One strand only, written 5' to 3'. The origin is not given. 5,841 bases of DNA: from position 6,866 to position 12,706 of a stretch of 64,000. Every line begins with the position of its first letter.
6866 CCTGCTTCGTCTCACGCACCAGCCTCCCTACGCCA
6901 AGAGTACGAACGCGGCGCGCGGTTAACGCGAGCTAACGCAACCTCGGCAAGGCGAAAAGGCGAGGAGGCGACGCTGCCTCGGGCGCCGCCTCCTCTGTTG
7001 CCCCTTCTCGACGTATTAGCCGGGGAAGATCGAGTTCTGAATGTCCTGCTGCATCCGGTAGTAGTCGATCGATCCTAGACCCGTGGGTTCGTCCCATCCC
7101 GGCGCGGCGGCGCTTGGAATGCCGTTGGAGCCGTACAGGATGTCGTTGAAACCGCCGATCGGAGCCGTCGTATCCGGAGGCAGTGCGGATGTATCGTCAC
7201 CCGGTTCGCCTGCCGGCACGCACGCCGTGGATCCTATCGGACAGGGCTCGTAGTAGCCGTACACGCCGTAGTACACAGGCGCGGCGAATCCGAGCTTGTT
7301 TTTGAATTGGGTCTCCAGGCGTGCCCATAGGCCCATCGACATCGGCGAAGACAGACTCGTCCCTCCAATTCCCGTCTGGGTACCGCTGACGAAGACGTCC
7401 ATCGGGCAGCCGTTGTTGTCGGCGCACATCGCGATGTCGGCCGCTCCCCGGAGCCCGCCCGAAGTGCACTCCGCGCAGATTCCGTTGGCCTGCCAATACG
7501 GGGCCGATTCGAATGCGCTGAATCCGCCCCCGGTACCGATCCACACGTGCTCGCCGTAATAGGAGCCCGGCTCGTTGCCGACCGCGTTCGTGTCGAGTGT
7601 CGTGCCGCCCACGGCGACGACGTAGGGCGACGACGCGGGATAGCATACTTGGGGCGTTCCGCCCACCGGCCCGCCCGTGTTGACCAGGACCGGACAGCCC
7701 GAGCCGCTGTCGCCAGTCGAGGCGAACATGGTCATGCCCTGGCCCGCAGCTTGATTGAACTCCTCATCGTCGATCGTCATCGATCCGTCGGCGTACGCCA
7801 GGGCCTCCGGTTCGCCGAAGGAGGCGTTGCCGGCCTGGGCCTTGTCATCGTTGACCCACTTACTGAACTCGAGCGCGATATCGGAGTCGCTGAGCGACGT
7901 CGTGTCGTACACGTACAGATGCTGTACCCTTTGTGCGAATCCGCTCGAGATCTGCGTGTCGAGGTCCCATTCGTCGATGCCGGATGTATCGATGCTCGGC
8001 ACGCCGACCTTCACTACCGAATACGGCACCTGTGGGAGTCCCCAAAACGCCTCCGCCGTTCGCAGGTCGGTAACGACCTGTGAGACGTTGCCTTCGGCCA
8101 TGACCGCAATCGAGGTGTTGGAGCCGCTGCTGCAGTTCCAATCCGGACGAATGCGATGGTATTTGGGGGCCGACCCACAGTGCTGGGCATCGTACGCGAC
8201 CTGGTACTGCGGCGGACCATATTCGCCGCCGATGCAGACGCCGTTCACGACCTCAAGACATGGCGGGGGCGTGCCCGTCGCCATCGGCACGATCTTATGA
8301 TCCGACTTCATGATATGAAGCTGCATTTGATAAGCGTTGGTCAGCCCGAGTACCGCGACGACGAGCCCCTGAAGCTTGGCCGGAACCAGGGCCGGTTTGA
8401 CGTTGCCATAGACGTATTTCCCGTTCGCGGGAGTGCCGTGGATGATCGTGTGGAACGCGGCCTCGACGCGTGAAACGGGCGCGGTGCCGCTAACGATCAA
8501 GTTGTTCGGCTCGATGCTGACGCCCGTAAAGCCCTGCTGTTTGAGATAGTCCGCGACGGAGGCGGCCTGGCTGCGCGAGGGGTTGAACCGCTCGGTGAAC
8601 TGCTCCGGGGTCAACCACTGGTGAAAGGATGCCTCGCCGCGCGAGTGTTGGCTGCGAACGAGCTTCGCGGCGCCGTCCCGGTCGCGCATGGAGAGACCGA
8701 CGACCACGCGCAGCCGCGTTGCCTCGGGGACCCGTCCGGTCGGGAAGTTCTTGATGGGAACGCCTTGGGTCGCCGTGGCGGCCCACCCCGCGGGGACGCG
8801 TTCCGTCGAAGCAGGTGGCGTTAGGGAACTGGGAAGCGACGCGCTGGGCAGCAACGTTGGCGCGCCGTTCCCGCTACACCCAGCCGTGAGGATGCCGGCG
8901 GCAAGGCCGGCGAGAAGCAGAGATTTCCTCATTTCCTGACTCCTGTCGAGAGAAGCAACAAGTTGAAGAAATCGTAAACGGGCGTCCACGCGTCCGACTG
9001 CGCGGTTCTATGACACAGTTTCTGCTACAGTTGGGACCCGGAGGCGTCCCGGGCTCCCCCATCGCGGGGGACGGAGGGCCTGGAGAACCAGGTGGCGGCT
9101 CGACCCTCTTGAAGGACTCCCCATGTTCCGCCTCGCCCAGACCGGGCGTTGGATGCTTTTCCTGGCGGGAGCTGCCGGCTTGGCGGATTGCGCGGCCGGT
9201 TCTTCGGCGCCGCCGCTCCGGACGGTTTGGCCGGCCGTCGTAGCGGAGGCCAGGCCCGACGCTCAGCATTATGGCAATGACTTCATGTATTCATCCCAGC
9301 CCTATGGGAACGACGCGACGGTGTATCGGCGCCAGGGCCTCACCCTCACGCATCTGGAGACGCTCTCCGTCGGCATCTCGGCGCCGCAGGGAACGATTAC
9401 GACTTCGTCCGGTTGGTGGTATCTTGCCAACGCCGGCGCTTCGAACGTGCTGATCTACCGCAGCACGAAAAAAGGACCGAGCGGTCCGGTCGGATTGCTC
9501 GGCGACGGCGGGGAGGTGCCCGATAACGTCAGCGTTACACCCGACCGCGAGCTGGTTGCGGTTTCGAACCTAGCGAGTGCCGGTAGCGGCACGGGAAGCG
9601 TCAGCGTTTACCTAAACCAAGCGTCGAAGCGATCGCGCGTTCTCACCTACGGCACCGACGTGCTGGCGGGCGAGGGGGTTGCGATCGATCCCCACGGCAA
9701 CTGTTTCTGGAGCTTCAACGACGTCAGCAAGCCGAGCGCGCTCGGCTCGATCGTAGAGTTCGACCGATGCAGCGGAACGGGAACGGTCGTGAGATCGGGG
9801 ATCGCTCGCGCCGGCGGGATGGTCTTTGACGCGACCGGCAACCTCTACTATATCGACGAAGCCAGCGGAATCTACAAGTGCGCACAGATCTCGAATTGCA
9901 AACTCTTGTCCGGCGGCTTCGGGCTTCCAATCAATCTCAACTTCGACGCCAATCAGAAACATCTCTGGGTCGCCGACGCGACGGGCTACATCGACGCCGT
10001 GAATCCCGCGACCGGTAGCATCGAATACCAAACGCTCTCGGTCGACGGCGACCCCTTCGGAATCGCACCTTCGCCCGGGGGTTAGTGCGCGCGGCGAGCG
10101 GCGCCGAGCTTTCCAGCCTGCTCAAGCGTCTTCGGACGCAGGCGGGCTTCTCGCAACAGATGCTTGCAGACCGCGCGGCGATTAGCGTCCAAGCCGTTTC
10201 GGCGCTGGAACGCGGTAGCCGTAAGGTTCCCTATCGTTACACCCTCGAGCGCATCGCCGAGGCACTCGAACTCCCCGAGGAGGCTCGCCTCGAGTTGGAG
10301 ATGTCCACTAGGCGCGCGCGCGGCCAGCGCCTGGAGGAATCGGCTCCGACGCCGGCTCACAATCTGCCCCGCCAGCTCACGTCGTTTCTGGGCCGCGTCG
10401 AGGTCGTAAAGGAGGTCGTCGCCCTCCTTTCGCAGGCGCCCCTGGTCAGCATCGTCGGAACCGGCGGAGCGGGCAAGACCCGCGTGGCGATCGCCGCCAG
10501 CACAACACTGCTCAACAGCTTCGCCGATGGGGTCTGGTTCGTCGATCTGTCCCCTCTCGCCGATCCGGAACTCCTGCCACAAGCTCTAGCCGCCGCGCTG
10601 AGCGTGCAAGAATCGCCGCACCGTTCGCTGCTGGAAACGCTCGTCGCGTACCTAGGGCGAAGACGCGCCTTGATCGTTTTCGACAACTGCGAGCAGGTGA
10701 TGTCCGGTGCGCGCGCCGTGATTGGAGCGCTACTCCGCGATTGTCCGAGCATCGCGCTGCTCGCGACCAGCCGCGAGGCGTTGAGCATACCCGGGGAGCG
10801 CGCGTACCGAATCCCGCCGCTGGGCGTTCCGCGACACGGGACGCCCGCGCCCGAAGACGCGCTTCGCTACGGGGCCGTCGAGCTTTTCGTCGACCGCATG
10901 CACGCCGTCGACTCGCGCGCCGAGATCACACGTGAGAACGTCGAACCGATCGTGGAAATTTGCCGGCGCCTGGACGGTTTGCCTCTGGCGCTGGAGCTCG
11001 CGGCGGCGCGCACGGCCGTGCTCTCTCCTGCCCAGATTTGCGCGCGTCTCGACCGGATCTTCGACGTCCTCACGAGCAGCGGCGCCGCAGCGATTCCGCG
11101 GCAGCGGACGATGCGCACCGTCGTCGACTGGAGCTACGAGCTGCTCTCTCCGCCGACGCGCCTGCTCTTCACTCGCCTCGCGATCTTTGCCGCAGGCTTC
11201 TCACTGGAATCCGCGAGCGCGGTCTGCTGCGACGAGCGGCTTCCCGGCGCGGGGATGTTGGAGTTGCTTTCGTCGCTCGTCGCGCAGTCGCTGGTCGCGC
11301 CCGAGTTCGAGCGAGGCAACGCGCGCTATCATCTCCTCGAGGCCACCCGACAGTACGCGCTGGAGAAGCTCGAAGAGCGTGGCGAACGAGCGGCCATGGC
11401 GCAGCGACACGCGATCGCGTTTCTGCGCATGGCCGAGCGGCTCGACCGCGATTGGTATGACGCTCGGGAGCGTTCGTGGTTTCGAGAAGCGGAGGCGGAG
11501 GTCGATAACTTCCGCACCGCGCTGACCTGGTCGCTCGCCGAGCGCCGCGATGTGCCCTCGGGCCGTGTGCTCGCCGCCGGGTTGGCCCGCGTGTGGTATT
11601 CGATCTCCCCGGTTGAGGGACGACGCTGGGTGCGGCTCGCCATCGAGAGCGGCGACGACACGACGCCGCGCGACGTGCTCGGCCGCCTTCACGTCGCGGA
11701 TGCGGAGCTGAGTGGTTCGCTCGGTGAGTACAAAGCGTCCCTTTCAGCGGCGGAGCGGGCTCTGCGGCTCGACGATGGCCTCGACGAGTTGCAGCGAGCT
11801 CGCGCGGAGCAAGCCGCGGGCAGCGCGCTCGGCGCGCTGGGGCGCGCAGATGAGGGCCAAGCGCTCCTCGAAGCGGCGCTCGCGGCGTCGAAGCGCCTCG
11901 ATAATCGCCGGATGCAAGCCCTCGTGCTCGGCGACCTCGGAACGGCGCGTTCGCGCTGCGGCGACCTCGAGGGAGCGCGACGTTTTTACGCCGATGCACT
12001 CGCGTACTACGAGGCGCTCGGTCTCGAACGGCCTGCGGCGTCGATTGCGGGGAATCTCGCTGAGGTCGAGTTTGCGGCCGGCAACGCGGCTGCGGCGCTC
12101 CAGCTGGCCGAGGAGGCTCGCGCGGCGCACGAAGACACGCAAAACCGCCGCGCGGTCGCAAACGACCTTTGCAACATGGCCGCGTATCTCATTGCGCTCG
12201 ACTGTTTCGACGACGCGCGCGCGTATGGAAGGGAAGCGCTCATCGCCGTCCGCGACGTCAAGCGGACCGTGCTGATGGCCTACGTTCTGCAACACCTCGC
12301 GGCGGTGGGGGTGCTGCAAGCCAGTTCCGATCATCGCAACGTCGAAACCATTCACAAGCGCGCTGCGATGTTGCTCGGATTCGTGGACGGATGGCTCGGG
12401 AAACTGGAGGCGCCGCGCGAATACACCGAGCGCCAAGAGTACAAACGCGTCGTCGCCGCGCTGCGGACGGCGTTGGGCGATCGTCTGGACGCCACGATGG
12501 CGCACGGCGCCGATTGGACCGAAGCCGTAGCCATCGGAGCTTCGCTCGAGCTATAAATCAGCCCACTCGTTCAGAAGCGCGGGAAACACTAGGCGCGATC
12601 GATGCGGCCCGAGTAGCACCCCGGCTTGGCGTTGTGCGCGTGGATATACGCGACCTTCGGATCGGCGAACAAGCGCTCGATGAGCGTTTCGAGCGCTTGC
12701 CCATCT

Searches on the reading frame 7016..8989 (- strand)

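Call 71: search_protein_families(library=pfam, proteins=[window:7016-8989:-], max_evalue=0.0001)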
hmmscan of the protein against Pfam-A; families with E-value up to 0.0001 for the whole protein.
window:7016-8989:- (657 aa): 1 family
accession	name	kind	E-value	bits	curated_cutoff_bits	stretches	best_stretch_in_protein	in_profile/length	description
PF09286.16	Pro-kuma_activ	-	6.7e-25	88.4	23.5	1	85-218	7-142/143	Pro-kumamolisin, activation domain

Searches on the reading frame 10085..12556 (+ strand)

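Call 71: search_protein_families(library=pfam, proteins=[window:10085-12556:+], max_evalue=0.0001)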
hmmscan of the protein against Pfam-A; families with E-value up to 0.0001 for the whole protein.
window:10085-12556:+ (823 aa): 7 families
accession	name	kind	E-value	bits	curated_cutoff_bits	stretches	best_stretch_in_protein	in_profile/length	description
PF13560.12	HTH_31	-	1.8e-10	41.4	27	1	8-71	1-64/64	Helix-turn-helix domain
PF13424.12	TPR_12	-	4.5e-09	36.8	30.1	2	578-644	9-77/77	Tetratricopeptide repeat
PF01381.28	HTH_3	-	1.1e-08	35.5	23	1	13-65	1-52/55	Helix-turn-helix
PF12844.13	HTH_19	-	1.3e-07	31.9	30.2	1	12-67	3-57/64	Helix-turn-helix domain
PF00931.28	NB-ARC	-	5.6e-06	26.2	23.5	0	117-201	17-108/248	NB-ARC domain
PF13401.12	AAA_22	-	4.3e-05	24.3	27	0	117-216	4-100/130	AAA domain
PF20703.3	nSTAND1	-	8.1e-05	22.8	27.1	0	99-208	14-130/379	Novel STAND NTPase 1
